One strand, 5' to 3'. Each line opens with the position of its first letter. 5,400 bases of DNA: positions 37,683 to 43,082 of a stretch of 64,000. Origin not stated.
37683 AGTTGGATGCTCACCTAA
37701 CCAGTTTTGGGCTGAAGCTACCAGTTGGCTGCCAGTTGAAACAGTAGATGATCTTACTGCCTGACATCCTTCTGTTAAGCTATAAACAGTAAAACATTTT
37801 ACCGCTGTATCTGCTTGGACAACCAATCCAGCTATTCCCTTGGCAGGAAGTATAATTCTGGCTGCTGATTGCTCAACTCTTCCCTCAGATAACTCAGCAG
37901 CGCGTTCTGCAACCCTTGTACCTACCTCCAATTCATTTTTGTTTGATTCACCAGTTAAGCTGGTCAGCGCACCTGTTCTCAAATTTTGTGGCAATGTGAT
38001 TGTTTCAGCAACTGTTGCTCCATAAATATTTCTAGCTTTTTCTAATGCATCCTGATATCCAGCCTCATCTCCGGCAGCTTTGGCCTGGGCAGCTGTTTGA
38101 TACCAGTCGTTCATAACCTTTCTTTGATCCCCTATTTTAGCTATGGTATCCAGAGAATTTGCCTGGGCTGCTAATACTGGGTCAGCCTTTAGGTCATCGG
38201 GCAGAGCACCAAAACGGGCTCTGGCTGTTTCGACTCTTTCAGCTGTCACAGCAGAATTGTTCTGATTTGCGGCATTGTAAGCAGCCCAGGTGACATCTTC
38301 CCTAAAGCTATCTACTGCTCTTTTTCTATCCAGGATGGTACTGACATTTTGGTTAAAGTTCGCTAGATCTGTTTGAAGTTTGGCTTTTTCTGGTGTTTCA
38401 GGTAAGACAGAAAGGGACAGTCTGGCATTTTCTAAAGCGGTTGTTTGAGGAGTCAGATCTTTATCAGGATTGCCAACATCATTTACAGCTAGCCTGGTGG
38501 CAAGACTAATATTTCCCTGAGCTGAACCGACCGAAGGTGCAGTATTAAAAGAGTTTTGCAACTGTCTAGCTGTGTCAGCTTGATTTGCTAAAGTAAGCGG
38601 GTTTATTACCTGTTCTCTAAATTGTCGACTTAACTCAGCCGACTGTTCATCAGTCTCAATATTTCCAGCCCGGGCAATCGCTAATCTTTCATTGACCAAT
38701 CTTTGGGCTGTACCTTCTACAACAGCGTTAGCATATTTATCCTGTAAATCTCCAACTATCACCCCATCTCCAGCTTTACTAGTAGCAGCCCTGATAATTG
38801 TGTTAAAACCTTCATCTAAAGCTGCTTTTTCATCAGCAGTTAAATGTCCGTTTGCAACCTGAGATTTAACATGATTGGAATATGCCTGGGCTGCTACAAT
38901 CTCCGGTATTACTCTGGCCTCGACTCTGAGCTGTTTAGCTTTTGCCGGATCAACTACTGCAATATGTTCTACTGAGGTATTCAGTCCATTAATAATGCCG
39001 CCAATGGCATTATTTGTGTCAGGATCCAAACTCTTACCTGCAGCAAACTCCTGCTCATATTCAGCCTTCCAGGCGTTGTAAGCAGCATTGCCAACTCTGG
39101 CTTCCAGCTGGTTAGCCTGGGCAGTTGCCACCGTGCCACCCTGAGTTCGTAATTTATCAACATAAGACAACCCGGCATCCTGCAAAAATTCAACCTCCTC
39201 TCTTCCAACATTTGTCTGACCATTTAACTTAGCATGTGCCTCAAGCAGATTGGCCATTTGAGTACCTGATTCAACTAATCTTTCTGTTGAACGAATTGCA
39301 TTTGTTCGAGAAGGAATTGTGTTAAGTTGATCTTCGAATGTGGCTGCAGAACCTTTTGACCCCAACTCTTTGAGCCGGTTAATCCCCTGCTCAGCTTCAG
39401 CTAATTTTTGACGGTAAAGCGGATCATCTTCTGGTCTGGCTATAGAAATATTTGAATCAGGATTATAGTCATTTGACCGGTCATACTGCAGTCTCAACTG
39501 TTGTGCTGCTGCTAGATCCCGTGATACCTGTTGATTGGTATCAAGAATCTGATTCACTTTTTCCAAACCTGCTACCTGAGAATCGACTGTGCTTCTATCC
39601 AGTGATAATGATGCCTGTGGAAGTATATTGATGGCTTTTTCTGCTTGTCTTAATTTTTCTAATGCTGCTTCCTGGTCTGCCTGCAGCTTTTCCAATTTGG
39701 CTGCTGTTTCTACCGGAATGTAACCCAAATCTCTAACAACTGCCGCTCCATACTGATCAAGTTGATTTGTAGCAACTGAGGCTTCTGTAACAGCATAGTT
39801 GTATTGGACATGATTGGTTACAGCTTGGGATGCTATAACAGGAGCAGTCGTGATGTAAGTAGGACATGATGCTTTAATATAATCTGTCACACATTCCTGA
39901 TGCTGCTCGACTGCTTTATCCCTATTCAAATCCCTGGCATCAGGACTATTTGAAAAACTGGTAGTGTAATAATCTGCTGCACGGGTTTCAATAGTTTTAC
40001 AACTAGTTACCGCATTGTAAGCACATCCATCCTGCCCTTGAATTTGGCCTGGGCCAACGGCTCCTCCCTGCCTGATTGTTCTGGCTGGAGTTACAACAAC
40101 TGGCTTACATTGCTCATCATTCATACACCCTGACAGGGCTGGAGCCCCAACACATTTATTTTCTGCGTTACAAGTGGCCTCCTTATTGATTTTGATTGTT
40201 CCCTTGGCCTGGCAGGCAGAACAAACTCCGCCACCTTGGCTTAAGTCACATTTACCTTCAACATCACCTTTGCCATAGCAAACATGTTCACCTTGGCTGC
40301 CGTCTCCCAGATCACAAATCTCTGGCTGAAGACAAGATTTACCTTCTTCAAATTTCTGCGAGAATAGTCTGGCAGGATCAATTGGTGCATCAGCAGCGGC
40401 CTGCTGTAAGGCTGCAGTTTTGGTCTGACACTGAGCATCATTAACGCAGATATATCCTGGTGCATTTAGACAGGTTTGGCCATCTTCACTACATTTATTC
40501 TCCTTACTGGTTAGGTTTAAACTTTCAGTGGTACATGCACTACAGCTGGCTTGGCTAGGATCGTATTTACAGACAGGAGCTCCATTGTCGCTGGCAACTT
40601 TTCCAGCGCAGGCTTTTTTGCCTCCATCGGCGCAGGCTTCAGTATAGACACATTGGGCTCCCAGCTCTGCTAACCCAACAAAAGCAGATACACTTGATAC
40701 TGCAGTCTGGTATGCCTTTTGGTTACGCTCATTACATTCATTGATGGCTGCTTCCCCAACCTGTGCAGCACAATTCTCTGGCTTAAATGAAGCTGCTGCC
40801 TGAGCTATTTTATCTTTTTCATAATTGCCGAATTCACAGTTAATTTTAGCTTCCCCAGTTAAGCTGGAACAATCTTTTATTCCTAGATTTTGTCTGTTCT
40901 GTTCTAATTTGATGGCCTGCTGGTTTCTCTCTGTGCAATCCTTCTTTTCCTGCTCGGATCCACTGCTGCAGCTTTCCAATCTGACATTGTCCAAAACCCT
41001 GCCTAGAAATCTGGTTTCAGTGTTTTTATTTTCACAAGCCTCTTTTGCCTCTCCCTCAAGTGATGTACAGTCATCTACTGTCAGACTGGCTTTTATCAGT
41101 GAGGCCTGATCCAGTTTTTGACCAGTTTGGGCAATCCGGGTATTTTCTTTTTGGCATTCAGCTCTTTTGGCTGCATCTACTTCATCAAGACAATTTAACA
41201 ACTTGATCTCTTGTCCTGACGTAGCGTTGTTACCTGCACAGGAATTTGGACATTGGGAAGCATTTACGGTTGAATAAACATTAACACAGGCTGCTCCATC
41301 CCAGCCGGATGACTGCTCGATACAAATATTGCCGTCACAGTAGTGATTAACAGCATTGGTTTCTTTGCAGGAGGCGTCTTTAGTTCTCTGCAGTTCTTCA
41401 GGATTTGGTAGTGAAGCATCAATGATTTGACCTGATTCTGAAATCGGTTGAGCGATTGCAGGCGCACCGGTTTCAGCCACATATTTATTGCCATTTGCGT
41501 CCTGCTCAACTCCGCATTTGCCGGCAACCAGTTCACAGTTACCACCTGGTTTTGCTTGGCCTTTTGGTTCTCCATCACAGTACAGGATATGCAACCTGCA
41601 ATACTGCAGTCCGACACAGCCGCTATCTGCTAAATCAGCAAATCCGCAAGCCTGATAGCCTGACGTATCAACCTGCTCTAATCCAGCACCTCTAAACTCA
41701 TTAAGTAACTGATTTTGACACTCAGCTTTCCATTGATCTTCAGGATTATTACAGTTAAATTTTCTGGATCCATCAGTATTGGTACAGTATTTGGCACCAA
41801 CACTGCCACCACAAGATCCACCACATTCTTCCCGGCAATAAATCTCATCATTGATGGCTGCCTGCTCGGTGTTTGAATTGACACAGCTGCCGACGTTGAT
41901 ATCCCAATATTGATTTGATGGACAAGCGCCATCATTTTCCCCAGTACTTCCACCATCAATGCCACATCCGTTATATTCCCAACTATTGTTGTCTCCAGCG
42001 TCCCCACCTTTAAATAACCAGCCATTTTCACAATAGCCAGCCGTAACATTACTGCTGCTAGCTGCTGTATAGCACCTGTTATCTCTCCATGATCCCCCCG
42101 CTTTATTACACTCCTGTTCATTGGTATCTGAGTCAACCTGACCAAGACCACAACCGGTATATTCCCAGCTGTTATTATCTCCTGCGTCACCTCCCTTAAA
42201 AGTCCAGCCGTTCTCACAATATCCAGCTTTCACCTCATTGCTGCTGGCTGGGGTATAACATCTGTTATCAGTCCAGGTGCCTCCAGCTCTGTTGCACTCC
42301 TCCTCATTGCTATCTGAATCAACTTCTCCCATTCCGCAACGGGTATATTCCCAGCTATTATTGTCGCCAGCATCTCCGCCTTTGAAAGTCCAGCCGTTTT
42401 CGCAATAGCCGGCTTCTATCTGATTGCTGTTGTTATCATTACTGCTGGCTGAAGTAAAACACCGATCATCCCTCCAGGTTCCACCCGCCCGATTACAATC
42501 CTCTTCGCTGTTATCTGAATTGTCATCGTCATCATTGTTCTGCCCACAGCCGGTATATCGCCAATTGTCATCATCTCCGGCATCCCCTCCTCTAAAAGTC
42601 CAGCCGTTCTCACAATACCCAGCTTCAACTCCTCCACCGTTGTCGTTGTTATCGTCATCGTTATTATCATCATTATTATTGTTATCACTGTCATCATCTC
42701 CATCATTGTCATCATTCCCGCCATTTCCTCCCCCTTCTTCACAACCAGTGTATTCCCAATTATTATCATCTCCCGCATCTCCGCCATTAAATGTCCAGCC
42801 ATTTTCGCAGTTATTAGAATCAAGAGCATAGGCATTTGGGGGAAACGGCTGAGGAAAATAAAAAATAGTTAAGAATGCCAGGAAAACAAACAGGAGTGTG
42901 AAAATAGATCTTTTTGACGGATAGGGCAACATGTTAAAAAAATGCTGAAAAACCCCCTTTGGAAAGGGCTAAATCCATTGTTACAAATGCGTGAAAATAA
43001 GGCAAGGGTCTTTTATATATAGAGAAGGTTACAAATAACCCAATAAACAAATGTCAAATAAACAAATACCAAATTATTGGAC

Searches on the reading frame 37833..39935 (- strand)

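Call 8: search_protein_families(library=pfam, proteins=[window:37833-39935:-], max_evalue=10)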
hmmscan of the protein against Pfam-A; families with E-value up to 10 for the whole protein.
window:37833-39935:- (701 aa): 2 families
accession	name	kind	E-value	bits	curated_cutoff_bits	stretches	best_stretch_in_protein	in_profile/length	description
PF10849.13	DUF2654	-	0.29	11.8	25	1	606-644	14-52/70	Protein of unknown function (DUF2654)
PF12958.12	DUF3847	-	0.3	11.6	40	1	80-114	1-35/81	Protein of unknown function (DUF3847)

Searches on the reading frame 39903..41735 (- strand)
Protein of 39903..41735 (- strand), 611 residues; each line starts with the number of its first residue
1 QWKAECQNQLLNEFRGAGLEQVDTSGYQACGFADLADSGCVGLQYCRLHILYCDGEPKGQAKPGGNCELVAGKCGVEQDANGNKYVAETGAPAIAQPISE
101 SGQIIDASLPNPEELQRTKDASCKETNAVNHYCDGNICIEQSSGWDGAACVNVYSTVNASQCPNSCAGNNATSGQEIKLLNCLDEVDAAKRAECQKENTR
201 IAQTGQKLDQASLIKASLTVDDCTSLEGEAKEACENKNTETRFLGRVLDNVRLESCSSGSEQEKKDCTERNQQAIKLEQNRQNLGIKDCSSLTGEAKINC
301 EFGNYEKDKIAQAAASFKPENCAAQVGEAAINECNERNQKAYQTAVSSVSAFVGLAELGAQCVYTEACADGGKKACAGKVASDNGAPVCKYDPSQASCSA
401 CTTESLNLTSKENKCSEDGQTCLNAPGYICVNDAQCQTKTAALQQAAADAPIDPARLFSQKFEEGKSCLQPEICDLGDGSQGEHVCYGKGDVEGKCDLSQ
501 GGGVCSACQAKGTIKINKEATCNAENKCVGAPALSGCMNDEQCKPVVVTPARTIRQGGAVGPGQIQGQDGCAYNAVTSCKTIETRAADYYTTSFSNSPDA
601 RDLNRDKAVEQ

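Call 8: search_protein_families(library=pfam, proteins=[window:39903-41735:-], max_evalue=10)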
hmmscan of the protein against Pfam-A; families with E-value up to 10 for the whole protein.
window:39903-41735:- (611 aa): 0 families

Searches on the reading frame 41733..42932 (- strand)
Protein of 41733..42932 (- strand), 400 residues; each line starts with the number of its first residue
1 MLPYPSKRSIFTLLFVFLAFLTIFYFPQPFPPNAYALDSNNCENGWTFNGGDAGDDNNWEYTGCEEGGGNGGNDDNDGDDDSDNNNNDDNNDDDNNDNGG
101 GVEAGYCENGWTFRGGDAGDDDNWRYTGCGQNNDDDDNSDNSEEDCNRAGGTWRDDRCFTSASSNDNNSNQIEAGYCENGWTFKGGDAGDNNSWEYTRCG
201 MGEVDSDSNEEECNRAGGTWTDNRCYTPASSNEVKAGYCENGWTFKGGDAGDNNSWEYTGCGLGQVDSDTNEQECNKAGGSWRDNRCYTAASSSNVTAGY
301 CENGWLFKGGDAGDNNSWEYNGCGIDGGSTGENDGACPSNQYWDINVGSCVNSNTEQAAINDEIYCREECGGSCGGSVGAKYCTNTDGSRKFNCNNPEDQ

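Call 8: search_protein_families(library=pfam, proteins=[window:41733-42932:-], max_evalue=10)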
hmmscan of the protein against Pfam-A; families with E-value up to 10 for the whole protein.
window:41733-42932:- (400 aa): 3 families
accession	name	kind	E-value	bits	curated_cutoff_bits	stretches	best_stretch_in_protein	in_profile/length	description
PF11448.13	DUF3005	-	0.041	14.4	25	1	203-232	24-53/109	Protein of unknown function (DUF3005)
PF03771.21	SPDY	-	0.077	13.4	25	0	39-61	18-37/61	Domain of unknown function (DUF317)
PF02751.19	TFIIA_gamma_C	-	0.64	10.7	27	0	40-48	8-16/43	Transcription initiation factor IIA, gamma subunit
